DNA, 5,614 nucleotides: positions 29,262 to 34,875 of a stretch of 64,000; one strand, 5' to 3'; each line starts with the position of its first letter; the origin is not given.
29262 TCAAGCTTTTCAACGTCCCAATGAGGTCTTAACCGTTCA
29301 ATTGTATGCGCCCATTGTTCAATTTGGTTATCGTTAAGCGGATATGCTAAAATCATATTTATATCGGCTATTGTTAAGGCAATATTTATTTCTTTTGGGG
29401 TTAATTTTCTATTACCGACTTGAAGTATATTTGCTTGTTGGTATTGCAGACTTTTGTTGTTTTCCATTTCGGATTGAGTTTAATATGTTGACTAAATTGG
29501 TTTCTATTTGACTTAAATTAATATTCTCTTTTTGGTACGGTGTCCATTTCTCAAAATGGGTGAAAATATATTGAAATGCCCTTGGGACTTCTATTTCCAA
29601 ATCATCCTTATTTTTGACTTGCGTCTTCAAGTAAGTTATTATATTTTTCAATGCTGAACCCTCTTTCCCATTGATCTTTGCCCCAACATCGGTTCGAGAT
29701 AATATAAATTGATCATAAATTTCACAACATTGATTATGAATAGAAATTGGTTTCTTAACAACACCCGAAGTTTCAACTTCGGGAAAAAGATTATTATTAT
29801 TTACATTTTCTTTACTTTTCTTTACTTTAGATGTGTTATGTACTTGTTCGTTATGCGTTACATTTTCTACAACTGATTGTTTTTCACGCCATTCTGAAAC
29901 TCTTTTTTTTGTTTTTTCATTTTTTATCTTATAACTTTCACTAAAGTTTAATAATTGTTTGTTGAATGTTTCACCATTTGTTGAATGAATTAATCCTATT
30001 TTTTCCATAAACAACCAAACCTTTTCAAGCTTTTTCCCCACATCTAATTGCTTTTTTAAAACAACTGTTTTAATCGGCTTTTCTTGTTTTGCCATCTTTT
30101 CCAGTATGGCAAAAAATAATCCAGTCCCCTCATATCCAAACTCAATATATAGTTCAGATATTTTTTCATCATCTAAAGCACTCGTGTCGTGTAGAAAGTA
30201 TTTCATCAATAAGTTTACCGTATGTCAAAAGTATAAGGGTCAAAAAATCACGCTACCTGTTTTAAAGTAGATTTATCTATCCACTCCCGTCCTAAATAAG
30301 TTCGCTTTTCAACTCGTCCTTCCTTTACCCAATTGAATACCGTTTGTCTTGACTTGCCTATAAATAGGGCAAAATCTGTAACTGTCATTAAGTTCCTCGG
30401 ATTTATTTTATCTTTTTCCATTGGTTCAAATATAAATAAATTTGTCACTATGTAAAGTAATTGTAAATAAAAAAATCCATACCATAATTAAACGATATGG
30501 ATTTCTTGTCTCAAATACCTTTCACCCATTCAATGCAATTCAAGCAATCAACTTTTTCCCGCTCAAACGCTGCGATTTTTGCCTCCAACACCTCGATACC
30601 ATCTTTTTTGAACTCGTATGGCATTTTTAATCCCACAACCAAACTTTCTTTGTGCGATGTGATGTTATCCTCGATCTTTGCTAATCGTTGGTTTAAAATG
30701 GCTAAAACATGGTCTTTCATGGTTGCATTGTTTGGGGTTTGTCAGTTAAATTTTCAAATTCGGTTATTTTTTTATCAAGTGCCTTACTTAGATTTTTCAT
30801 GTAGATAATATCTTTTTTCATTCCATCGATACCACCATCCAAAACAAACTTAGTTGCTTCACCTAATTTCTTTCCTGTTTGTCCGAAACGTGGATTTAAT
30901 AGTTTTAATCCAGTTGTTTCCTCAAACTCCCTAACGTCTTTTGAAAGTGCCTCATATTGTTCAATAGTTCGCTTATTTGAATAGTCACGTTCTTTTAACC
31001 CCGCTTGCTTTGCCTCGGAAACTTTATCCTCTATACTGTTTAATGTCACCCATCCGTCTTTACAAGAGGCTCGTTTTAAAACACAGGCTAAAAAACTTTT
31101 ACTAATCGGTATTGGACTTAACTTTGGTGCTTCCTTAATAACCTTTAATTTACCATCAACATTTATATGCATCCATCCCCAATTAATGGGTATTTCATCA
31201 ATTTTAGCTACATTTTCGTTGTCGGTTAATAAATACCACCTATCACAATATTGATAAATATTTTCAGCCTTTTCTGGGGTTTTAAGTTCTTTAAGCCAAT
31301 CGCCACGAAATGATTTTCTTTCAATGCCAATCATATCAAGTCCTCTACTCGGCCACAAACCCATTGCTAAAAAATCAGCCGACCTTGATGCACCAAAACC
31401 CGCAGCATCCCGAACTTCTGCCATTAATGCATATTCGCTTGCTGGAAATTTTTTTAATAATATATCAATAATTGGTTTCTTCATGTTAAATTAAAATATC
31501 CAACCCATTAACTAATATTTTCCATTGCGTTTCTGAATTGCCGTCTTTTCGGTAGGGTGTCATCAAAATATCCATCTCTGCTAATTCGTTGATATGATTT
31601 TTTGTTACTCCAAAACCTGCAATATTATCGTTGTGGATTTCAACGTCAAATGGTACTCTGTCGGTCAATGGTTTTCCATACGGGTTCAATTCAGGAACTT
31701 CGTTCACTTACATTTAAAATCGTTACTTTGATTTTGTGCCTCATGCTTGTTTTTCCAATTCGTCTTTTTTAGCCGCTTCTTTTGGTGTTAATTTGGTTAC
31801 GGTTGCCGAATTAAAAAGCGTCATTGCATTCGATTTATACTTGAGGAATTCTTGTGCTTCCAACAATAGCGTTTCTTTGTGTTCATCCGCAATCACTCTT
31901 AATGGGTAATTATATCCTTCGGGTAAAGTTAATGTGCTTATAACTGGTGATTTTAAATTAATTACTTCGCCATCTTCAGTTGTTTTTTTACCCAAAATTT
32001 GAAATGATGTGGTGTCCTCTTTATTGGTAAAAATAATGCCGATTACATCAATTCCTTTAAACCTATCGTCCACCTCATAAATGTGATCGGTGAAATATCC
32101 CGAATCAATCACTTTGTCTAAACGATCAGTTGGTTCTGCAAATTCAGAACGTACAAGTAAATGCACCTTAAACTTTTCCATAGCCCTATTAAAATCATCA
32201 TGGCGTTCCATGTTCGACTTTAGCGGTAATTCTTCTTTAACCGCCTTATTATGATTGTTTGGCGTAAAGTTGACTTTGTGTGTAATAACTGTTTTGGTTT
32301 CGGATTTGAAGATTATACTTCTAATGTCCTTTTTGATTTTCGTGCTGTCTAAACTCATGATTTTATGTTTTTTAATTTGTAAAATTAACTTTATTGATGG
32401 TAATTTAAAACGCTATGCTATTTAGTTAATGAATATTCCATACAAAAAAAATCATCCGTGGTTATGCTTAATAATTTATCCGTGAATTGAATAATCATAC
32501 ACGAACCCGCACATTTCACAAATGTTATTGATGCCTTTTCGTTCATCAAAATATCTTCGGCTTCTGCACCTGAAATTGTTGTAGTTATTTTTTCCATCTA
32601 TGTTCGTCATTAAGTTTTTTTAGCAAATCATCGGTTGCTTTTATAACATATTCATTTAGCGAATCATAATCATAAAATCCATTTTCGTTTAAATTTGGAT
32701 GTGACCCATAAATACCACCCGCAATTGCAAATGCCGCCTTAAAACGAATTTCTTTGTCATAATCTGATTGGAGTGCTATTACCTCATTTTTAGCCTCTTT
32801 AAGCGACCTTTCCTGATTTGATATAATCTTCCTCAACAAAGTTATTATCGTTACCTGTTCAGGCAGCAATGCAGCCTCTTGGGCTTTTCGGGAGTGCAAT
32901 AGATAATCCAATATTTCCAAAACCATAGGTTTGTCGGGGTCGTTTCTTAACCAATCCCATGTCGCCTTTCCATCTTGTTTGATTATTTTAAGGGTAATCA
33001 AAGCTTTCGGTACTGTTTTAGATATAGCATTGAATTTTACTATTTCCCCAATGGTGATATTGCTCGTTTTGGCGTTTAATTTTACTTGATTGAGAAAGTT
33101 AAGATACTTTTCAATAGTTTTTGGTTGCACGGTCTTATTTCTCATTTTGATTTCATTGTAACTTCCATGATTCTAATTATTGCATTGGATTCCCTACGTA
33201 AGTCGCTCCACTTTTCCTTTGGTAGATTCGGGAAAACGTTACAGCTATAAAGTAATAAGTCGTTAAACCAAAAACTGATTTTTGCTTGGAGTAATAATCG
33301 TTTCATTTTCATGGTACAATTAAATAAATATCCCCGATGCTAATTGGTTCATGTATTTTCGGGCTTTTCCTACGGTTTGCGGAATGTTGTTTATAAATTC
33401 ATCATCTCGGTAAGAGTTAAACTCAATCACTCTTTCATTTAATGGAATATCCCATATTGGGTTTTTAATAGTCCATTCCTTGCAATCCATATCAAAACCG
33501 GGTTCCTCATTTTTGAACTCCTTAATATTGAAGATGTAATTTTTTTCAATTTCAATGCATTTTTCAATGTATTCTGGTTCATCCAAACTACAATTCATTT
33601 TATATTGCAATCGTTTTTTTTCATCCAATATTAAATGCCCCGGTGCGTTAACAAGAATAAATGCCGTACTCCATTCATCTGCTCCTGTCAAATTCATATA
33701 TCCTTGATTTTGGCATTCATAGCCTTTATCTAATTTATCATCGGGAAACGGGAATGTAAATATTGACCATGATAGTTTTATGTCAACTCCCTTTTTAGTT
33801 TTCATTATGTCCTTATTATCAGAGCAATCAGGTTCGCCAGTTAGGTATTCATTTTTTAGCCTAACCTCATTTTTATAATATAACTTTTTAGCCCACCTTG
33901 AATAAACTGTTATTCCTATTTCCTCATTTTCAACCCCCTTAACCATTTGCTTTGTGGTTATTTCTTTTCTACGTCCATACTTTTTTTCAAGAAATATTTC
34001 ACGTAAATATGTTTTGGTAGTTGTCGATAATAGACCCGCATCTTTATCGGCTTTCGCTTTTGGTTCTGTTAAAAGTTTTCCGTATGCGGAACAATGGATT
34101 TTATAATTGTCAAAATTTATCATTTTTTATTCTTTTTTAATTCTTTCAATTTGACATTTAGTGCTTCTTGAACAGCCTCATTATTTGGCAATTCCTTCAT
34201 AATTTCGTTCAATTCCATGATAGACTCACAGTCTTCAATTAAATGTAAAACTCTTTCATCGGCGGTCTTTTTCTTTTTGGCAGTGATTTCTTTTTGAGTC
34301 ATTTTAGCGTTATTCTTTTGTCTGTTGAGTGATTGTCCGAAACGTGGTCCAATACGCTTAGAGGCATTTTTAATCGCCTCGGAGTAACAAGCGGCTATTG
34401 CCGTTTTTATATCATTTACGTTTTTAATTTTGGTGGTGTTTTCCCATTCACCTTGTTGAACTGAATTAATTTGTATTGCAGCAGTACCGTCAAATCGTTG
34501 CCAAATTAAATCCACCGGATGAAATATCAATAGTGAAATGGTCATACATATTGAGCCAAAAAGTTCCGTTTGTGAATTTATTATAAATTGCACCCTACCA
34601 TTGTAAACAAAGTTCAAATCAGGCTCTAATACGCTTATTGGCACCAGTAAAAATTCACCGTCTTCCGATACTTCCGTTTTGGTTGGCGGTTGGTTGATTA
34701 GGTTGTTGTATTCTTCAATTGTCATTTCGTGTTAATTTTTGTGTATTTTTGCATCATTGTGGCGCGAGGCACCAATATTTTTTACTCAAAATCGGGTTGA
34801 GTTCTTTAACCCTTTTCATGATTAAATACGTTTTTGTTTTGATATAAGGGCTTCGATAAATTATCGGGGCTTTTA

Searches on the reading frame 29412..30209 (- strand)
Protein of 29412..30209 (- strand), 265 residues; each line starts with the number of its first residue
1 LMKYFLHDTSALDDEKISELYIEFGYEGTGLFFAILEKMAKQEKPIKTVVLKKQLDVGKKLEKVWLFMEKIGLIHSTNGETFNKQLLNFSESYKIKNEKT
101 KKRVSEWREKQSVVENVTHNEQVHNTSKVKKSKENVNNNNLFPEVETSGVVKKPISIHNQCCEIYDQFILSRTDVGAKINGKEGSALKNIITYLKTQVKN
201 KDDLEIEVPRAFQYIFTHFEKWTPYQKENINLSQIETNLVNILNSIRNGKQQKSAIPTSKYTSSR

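Call 8: search_protein_families(library=phrogs, proteins=[window:29412-30209:-])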
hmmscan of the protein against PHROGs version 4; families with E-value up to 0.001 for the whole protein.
window:29412-30209:- (265 aa): 3 families
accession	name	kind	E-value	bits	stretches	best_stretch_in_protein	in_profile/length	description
phrog_2562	-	DNA, RNA and nucleotide metabolism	0.00013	22.8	1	2-42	9-49/290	replication initiation protein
phrog_20981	-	unknown function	0.00014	22.7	1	2-136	1-142/293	-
phrog_24189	-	unknown function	0.00023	22.4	1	2-43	16-57/151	-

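Call 9: search_protein_families(library=pfam, proteins=[window:29412-30209:-])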
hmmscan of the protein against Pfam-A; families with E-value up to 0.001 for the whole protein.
window:29412-30209:- (265 aa): 1 family
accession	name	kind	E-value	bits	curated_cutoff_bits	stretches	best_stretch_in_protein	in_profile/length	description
PF14297.12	Lin1244_N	-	1.5e-05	26.1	25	1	4-51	1-51/95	Lin1244/Lin1753-like, N-terminal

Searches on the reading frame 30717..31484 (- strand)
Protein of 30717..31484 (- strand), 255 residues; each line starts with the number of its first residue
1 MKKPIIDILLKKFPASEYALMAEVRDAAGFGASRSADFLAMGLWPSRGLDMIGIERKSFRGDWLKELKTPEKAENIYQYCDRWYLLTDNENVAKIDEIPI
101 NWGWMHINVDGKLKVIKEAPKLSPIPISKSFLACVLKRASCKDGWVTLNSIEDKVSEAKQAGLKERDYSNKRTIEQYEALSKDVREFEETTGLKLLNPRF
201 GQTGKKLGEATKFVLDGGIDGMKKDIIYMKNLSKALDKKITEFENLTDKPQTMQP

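Call 57: search_protein_families(library=pfam, proteins=[window:30717-31484:-], max_evalue=0.01)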
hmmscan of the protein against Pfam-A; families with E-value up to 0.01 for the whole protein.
window:30717-31484:- (255 aa): 0 families

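Call 62: search_protein_families(library=phrogs, proteins=[window:30717-31484:-], max_evalue=0.01)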
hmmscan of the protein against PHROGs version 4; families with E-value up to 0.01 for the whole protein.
window:30717-31484:- (255 aa): 2 families
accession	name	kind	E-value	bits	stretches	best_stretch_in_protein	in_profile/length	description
phrog_14517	-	unknown function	1.5e-31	111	1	19-206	28-225/296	-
phrog_5429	-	DNA, RNA and nucleotide metabolism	1.1e-14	55.7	1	27-140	43-162/176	DNA repair protein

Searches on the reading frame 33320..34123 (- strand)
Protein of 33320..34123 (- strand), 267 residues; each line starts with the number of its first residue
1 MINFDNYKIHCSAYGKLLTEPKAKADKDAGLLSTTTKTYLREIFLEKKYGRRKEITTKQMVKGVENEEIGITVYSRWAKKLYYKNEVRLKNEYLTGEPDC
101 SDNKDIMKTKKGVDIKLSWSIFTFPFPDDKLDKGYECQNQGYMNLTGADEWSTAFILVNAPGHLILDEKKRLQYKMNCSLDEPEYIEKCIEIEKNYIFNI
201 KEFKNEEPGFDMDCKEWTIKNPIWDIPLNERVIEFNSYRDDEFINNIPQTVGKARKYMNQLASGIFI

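Call 57: search_protein_families(library=pfam, proteins=[window:33320-34123:-], max_evalue=0.01)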
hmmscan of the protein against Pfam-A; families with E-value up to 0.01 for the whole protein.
window:33320-34123:- (267 aa): 0 families

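Call 62: search_protein_families(library=phrogs, proteins=[window:33320-34123:-], max_evalue=0.01)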
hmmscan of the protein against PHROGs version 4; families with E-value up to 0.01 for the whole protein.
window:33320-34123:- (267 aa): 2 families
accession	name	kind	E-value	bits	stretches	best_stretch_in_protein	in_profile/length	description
phrog_5715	-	DNA, RNA and nucleotide metabolism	3.2e-40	139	1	8-174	3-167/213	exonuclease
phrog_434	-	DNA, RNA and nucleotide metabolism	3.7e-06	27.4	1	42-202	87-238/372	RecE-like recombination exonuclease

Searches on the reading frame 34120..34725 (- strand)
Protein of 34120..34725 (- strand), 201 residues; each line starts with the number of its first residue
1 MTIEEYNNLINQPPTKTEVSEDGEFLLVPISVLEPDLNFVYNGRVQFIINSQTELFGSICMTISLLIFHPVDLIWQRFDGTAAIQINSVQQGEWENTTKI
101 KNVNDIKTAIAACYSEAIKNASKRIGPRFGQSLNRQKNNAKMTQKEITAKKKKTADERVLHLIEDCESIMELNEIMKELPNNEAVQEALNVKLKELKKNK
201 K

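Call 57: search_protein_families(library=pfam, proteins=[window:34120-34725:-], max_evalue=0.01)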
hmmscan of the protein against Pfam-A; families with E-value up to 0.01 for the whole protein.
window:34120-34725:- (201 aa): 1 family
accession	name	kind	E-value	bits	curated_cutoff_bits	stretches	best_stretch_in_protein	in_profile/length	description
PF18453.6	C4bp_oligo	-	0.0017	19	29.6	1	164-191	4-31/49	Oligomerization domain of C4b-binding protein alpha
